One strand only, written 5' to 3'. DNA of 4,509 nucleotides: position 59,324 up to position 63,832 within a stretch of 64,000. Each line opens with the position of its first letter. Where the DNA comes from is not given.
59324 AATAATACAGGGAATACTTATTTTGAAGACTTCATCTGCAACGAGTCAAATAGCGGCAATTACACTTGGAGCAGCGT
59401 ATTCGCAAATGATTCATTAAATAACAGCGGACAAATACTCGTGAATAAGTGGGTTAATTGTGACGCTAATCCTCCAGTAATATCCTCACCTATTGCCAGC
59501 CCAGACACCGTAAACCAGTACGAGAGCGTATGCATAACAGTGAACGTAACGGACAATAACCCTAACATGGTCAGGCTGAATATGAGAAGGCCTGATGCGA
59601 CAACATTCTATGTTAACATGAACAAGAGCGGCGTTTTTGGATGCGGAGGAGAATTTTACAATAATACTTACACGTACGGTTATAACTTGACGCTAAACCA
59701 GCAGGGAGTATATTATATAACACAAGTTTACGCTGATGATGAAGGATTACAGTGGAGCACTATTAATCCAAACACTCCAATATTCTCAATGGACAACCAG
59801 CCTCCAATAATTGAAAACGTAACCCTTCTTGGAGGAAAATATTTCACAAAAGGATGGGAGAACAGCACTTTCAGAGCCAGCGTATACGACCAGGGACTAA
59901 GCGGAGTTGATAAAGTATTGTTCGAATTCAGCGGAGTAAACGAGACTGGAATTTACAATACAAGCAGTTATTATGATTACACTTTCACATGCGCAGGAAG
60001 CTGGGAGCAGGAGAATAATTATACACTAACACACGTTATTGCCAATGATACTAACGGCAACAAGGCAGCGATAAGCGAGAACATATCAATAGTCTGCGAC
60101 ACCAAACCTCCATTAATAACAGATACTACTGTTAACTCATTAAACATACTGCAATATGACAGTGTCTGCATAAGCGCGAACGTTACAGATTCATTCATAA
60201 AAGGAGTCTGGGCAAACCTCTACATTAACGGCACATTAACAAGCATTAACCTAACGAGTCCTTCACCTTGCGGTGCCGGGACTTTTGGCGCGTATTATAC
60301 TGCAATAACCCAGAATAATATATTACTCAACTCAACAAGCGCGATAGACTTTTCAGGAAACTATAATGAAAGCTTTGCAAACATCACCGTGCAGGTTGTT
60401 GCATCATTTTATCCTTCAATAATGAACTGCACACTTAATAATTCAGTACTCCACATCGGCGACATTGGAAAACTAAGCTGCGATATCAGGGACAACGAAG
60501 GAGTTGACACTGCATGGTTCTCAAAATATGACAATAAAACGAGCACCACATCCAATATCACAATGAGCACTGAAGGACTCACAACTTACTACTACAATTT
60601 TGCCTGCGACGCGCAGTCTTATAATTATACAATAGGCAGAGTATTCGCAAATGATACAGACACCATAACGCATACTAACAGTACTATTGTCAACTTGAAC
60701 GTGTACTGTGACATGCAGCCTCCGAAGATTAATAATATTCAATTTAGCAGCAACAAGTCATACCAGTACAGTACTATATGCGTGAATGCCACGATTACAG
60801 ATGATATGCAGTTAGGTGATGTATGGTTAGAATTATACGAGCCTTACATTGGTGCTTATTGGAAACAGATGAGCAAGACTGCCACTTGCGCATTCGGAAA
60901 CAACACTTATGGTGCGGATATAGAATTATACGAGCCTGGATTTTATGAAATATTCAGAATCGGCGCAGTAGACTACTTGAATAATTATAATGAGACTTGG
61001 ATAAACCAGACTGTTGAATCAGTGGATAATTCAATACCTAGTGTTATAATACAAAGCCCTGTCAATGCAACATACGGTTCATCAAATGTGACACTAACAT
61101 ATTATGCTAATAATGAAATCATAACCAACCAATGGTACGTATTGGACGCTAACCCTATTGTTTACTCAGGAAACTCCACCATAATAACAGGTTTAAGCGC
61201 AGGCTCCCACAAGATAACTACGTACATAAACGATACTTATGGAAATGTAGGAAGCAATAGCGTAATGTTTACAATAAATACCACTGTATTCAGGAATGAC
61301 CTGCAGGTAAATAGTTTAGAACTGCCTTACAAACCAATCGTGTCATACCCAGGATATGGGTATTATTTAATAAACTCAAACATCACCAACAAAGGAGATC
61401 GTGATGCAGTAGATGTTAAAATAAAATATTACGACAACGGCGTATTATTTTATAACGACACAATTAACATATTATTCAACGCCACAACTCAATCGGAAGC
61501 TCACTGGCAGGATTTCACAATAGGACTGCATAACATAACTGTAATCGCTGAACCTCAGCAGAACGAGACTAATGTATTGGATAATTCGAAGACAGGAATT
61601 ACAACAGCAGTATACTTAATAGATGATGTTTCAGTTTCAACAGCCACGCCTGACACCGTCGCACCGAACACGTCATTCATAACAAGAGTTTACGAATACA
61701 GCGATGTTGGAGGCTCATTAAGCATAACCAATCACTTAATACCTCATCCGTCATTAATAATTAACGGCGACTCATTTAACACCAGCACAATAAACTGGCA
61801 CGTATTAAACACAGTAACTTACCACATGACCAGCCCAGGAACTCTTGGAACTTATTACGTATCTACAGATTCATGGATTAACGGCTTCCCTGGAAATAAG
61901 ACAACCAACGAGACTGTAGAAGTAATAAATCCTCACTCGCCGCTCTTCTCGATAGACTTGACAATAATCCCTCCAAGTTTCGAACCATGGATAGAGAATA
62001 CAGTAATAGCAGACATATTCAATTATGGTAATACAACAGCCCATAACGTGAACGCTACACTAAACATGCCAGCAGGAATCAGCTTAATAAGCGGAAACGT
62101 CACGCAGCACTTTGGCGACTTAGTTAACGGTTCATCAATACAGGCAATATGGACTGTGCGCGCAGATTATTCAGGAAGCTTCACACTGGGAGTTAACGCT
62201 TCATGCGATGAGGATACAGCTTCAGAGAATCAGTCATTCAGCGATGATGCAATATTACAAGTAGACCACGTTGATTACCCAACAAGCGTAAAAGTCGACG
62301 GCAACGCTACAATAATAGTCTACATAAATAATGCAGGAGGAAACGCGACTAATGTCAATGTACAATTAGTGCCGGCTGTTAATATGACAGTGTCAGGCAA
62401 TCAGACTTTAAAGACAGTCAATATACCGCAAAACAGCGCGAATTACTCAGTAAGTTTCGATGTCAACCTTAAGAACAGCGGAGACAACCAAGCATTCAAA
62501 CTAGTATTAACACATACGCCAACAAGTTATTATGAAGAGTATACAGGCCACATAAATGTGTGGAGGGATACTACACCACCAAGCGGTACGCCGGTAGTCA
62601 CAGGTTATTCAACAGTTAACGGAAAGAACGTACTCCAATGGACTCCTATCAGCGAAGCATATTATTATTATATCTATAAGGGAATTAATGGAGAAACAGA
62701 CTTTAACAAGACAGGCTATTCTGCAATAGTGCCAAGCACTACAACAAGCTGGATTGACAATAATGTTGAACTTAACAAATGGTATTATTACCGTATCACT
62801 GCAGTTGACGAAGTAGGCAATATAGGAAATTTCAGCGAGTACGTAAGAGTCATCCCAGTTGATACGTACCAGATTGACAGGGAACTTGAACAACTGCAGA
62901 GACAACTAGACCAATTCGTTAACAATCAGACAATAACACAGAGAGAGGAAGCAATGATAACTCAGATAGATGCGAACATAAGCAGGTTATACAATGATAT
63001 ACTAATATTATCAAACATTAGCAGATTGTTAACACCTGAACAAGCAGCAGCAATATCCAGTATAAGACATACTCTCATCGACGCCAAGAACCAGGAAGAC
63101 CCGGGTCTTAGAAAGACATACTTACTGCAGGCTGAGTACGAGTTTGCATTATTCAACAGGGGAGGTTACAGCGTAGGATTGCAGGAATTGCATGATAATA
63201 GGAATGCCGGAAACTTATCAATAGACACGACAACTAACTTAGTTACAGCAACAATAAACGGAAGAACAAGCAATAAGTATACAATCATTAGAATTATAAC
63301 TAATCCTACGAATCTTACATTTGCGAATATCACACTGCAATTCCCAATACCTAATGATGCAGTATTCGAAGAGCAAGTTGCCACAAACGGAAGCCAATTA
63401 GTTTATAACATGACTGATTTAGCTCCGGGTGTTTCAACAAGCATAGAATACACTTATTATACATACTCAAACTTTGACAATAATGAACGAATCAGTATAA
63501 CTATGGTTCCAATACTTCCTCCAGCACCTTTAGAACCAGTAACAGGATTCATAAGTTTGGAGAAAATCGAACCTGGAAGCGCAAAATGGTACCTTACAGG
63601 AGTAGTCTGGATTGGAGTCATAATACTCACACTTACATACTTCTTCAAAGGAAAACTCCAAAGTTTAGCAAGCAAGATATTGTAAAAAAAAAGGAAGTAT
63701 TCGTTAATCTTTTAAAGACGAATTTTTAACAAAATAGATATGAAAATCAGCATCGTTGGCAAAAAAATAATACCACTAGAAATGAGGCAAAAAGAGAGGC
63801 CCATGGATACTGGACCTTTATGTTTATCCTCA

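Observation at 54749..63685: Giant ~2,980-aa sequon-saturated, repeat-built, C-terminally anchored surface protein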

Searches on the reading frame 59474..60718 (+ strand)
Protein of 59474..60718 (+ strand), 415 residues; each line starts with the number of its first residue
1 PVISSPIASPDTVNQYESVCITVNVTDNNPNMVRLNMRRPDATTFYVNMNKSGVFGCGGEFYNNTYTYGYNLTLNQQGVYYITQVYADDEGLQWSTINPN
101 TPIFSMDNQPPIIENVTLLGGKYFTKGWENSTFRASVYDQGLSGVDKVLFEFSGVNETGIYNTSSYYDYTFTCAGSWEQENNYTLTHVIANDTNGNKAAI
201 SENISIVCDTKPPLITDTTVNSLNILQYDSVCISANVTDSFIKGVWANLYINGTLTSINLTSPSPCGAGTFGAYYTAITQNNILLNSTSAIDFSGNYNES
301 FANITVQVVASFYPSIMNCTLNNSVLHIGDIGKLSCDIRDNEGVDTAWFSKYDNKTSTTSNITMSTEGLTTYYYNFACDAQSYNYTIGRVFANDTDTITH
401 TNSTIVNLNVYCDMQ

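Call 12: search_protein_families(library=pfam, proteins=[window:59474-60718:+], max_evalue=1)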
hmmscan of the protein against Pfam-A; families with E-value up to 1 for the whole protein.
window:59474-60718:+ (415 aa): 2 families
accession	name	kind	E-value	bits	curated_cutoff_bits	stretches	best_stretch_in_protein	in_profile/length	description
PF17957.7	Big_7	-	2.3e-05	25.4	24.1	2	130-186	19-69/70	Bacterial Ig domain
PF07679.22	I-set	-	0.11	13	23.7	1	321-368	7-53/90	Immunoglobulin I-set domain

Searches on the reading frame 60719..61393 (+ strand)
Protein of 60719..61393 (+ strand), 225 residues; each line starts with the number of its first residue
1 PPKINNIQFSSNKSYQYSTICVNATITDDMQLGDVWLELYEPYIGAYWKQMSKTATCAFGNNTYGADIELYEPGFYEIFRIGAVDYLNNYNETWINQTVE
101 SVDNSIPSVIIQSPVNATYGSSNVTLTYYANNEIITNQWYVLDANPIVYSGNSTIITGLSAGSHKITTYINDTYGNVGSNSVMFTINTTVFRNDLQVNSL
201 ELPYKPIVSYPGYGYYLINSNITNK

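Call 12: search_protein_families(library=pfam, proteins=[window:60719-61393:+], max_evalue=1)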
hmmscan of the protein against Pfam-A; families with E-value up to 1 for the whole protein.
window:60719-61393:+ (225 aa): 1 family
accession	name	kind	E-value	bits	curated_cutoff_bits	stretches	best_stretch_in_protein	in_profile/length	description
PF12985.13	DUF3869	-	0.049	14.3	24.5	1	114-173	1-60/85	Domain of unknown function (DUF3869)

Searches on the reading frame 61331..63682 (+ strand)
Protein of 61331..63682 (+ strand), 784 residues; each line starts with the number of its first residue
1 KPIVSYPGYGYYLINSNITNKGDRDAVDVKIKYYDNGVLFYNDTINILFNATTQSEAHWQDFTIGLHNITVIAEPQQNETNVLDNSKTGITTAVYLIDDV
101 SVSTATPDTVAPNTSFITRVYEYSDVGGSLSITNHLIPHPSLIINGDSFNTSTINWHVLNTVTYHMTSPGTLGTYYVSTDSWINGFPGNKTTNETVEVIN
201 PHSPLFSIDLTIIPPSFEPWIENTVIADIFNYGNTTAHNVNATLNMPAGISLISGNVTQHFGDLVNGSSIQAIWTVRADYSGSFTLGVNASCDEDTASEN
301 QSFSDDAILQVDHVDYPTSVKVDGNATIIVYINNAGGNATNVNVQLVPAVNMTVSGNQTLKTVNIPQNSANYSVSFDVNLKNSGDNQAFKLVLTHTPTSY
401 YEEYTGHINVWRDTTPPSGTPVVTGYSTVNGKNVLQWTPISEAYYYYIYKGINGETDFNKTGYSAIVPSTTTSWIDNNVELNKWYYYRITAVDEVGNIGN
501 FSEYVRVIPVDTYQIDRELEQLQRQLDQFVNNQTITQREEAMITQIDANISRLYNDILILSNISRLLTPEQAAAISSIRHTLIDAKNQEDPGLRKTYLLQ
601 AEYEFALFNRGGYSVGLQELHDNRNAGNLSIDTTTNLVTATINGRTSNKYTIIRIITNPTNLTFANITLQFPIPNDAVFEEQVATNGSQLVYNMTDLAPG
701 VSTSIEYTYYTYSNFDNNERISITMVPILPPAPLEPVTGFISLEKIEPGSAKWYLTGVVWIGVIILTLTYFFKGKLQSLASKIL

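Call 26: search_solved_structures(query=A1, max_evalue=10)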
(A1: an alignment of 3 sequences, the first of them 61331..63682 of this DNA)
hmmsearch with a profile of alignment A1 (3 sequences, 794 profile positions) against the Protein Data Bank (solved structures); distinct sequences matched with E-value up to 10: 0.

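Call 29: find_related_loci(query=A1, collection=genome_contigs, flank=10000)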
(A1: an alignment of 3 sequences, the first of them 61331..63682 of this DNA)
Query A1 (784 aa) in genome_contigs; peptide patterns used: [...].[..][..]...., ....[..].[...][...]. (x = any residue, [..] = any of these).
101 stretches matched a pattern; 2 encode a relative of the query (tblastn E <= 1e-3); 2 distinct loci.
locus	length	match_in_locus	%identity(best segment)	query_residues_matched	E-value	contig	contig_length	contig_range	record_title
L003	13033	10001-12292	42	12-782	0e+0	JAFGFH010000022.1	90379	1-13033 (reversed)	MAG: Nanoarchaeota archaeon isolate Zod_Metabat.1304 k87_10971879, whole genome shotgun sequence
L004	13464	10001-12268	36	17-771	3e-135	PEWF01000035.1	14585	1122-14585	MAG: archaeon CG07_land_8_20_14_0_80_38_8 isolate CG07_land_8_20_14_0_80_38_8 CG07_land_8_20_14_0.80_scaffold_2232_c, wh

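Call 36: predict_structure(alignment_id=A1)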
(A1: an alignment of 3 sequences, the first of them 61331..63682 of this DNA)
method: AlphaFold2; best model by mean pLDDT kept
length: 784 residues; sequences in the alignment: 3
mean_pLDDT: 53.2   pTM: 0.26
mean pLDDT of the five models: 53.2, 52.3, 50.4, 50.1, 48.2
residues with pLDDT >= 90: 1; 70-90: 190; 50-70: 219; < 50: 374
segments of 3 or more residues with pLDDT < 50: 1-13, 21-26, 36-38, 60-204, 208-210, 233-235, 294-305, 522-537, 564-566, 615-629, 632-638, 644-646, 648-759, 762-764, 766-768, 770-784
pLDDT, mean of each block of 10 residues (from residue 1): 35 49 47 52 60 53 43 41 29 29 30 30 31 31 28 31 30 35 36 34 46 56 61 55 67 74 59 72 54 45 52 80 80 79 78 69 81 85 65 66 74 53 69 76 76 74 76 80 81 73 75 54 46 47 64 64 54 71 75 70 65 47 46 49 50 46 36 36 38 38 32 32 27 25 31 43 48 40 34
secondary structure, 60 per line:
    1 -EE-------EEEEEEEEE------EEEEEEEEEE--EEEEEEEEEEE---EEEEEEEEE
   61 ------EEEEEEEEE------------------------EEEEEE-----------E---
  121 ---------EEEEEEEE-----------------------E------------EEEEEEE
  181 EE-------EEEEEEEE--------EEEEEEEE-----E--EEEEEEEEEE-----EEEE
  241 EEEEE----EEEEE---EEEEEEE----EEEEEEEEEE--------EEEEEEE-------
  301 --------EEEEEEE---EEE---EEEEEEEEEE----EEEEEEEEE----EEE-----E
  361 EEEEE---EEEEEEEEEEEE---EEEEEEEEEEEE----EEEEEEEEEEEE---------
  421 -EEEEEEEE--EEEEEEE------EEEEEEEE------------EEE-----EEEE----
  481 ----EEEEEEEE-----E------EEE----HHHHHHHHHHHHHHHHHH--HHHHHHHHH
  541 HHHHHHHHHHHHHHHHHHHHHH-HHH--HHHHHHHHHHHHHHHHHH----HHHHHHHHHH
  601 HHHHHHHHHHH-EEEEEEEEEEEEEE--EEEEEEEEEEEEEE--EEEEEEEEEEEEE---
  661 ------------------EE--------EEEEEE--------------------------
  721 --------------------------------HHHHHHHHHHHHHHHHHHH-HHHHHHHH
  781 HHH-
elements in order (helices of 4 or more, strands of 3 or more residues): E11-19 E26-35 E38-48 E52-60 E67-75 E100-105 E130-137 E174-182 E190-197 E206-213 E222-231 E237-245 E250-254 E258-264 E269-278 E287-293 E309-315 E319-321 E325-334 E339-347 E352-354 E360-365 E369-380 E384-395 E400-411 E422-429 E432-438 E445-452 E465-467 E473-476 E485-492 E505-507 H512-529 H532-562 H569-586 H591-611 E613-626 E629-642 E645-657 E689-694 H753-771 H773-783

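Call 38: search_protein_families(library=pfam, alignment_id=A1, max_evalue=1)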
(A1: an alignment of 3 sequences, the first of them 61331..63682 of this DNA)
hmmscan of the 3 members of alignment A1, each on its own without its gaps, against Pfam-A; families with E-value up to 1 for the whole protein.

A. member 1, window:61331-63682:+ (784 aa): 6 families
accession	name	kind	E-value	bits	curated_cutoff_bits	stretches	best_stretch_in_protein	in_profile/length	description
PF05753.20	TRAP_beta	-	0.0038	17.1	22.4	1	222-285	36-101/178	Translocon-associated protein beta (TRAPB)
PF07705.17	CARDB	-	0.0079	16.8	22.7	1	14-77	23-87/101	CARDB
PF24063.1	DUF7363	-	0.036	15.1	28.3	1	340-384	44-87/107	Domain of unknown function (DUF7363)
PF10633.15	NPCBM_assoc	-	0.089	13.4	24.4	1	223-277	7-59/78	NPCBM-associated, NEW3 domain of alpha-galactosidase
PF24306.1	THSD1_N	-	0.47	10.7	27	0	325-384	14-72/100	THSD1 N-terminal domain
PF16740.10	SKA2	-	0.64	10.3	30.1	0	516-587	15-84/110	Spindle and kinetochore-associated protein 2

B. families by the number of members that match (of 3 scanned): 11 families
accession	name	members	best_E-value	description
PF07705.17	CARDB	3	4.1e-15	CARDB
PF10633.15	NPCBM_assoc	2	0.012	NPCBM-associated, NEW3 domain of alpha-galactosidase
PF00927.28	Transglut_C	1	0.0034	Transglutaminase family, C-terminal ig like domain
PF05753.20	TRAP_beta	1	0.0038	Translocon-associated protein beta (TRAPB)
PF15780.11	ASH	1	0.0063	Abnormal spindle-like microcephaly-assoc'd, ASPM-SPD-2-Hydin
PF16249.12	DUF4906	1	0.031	Domain of unknown function (DUF4906)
PF24063.1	DUF7363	1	0.036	Domain of unknown function (DUF7363)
PF24489.1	Ig_J_second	1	0.081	Tip attachment protein J second Ig-like domain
PF14165.11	YtzH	1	0.32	YtzH-like protein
PF24306.1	THSD1_N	1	0.47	THSD1 N-terminal domain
PF16740.10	SKA2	1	0.64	Spindle and kinetochore-associated protein 2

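Call 39: fold_search(model_id=the predicted structure, library=pdb)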
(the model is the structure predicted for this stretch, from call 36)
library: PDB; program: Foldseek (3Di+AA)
matches with E <= 10: 1768; with E <= 0.001: 522
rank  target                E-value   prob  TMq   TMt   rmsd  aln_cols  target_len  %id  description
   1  4yfd_A                2.7e-09  1.00  0.15  0.22  22.2       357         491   14  Crystal structure PTP delta Ig1-Fn2 in complex with IL-1RAcP (released 2015-05-06)
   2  2w1n                  2.5e-08  1.00  0.10  0.31  14.7       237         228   11  cohesin and fibronectin type-III double module construct from the Clostridium perfringens glycoside hydrolase GH84C (released 2009-02-03)
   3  6xay_A                4.9e-08  1.00  0.10  0.27  22.1       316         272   12  Structure of a fragment of human fibronectin containing the 10th, 11th and 12th type III domains (released 2021-06-09)
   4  7sqc_O0               6.4e-08  1.00  0.14  0.10  26.5       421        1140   11  Ciliary C1 central pair apparatus isolated from Chlamydomonas reinhardtii (released 2022-04-13)
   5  9ijj_C                6.7e-08  1.00  0.12  0.10  22.3       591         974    8  In situ structure of the central apparatus in mouse sperm axoneme. (released 2025-06-04)
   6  6xay_C                1.1e-07  1.00  0.09  0.23  22.2       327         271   11  Structure of a fragment of human fibronectin containing the 10th, 11th and 12th type III domains (released 2021-06-09)
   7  2xyc                  1.4e-07  1.00  0.11  0.27  16.8       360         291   10  CRYSTAL STRUCTURE OF NCAM2 IGIV-FN3I (released 2011-02-23)
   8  9ijj_E                1.4e-07  1.00  0.12  0.18  27.4       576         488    8  In situ structure of the central apparatus in mouse sperm axoneme. (released 2025-06-04)
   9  3hs0_A                1.5e-07  1.00  0.11  0.13  30.4       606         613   11  Cobra Venom Factor (CVF) in complex with human factor B (released 2009-07-07)
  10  7u05_B                1.6e-07  1.00  0.14  0.13  42.1       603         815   10  Structure of the yeast TRAPPII-Rab11/Ypt32 complex in the closed/closed state (composite structure) (released 2022-04-27)
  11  8xci_F                2.0e-07  1.00  0.14  0.23  42.4       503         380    9  Open state of central tail fiber of bacteriophage lambda upon binding to LamB (released 2024-05-01)
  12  2nzi_A                2.1e-07  1.00  0.13  0.25  23.2       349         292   13  Crystal structure of domains A168-A170 from titin (released 2007-02-13)
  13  3hs0_F                2.3e-07  1.00  0.11  0.13  29.9       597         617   10  Cobra Venom Factor (CVF) in complex with human factor B (released 2009-07-07)
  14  8bxr                  2.6e-07  1.00  0.11  0.25  25.6       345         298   13  Titin FnIII-domain I109-I111 (I/A4-A/A6) from the MIR region (released 2023-02-15)
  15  3frp_A                3.2e-07  1.00  0.11  0.14  30.1       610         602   10  Crystal Structure of Cobra Venom Factor, a Co-factor for C3- and C5 convertase CVFBb (released 2009-04-28)
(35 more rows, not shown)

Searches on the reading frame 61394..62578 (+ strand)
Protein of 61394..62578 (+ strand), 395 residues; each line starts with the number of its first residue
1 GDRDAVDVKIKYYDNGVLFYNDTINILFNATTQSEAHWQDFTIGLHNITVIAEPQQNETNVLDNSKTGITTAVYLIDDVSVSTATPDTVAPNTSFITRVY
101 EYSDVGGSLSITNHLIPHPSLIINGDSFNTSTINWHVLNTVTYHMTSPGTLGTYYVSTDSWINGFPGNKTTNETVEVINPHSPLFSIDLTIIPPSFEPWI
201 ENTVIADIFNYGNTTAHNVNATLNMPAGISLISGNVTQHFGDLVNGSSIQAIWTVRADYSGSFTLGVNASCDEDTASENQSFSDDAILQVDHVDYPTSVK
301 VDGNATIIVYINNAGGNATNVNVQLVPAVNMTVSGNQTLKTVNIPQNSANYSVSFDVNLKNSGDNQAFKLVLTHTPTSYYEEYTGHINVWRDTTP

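Call 12: search_protein_families(library=pfam, proteins=[window:61394-62578:+], max_evalue=1)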
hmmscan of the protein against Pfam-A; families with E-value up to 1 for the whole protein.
window:61394-62578:+ (395 aa): 4 families
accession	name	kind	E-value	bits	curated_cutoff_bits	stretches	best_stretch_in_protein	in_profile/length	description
PF05753.20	TRAP_beta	-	0.0041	17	22.4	1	201-264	36-101/178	Translocon-associated protein beta (TRAPB)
PF24063.1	DUF7363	-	0.012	16.7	28.3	1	319-363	44-87/107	Domain of unknown function (DUF7363)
PF10633.15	NPCBM_assoc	-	0.035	14.7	24.4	1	202-256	7-59/78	NPCBM-associated, NEW3 domain of alpha-galactosidase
PF24306.1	THSD1_N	-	0.11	12.7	27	1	304-372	14-80/100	THSD1 N-terminal domain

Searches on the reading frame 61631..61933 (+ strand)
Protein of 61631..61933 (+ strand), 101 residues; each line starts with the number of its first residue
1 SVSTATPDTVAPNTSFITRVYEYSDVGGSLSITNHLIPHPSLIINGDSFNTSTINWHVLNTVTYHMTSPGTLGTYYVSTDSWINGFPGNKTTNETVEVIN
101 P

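Call 98: search_protein_families(library=pfam, proteins=[window:61631-61933:+], max_evalue=0.1)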
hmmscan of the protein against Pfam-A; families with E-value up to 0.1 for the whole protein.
seq(101 aa): 0 families

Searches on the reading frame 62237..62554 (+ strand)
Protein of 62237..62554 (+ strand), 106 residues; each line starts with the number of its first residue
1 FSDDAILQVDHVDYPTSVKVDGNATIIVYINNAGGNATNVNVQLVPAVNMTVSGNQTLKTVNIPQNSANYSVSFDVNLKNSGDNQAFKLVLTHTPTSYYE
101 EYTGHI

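Call 98: search_protein_families(library=pfam, proteins=[window:62237-62554:+], max_evalue=0.1)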
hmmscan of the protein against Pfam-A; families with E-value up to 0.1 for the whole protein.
seq(106 aa): 3 families
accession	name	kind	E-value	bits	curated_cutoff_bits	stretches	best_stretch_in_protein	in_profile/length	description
PF24063.1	DUF7363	-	0.0018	19.3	28.3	1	38-83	44-88/107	Domain of unknown function (DUF7363)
PF07760.16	DUF1616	-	0.033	13.8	31.6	1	12-88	199-281/307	Protein of unknown function (DUF1616)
PF24306.1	THSD1_N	-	0.037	14.2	27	1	23-90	14-79/100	THSD1 N-terminal domain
